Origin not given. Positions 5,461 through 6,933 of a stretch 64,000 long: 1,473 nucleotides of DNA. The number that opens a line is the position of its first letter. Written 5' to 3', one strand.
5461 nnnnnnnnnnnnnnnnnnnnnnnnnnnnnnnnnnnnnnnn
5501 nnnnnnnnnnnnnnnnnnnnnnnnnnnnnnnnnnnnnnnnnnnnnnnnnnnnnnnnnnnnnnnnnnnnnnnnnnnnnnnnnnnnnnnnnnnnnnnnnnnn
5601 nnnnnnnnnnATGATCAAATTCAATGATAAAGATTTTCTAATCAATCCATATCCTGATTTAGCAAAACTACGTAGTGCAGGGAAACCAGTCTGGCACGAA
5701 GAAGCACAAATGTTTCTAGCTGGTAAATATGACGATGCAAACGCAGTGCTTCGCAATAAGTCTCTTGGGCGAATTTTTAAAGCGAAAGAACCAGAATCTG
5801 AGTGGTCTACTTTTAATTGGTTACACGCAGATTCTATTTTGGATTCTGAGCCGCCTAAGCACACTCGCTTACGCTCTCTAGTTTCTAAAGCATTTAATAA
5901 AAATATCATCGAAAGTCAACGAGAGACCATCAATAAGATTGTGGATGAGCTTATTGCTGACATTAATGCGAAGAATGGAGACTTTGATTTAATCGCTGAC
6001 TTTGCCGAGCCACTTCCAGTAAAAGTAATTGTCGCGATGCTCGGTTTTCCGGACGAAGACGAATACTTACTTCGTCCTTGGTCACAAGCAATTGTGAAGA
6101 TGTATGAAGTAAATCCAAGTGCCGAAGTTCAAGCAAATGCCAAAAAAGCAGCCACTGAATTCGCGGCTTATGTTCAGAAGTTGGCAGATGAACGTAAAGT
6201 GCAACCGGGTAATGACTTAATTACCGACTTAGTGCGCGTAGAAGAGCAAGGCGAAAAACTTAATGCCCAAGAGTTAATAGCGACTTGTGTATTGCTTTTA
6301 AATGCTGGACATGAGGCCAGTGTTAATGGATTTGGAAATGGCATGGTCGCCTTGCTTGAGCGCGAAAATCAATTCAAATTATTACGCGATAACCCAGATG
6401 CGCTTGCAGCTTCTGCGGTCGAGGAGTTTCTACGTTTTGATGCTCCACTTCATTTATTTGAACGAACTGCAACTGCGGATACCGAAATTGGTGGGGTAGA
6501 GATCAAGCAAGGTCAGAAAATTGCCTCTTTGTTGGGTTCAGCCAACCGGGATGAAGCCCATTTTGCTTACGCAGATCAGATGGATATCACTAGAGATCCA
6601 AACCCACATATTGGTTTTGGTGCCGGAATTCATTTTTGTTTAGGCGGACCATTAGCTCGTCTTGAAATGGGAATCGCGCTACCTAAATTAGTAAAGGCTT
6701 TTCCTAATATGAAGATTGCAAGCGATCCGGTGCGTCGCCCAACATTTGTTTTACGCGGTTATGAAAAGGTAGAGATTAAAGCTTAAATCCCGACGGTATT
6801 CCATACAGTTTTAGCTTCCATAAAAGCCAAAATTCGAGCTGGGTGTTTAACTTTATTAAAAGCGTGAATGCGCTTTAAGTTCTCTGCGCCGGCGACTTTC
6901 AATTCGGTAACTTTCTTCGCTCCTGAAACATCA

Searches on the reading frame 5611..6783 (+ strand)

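Call 20: search_protein_families(library=pfam, proteins=[window:5611-6783:+], max_evalue=0.01)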
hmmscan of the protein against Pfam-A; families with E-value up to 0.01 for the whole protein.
window:5611-6783:+ (391 aa): 1 family
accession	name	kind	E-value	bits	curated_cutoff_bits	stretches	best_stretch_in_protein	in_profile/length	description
PF00067.27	p450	-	6.5e-26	91.5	22.8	1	30-364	42-432/462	Cytochrome P450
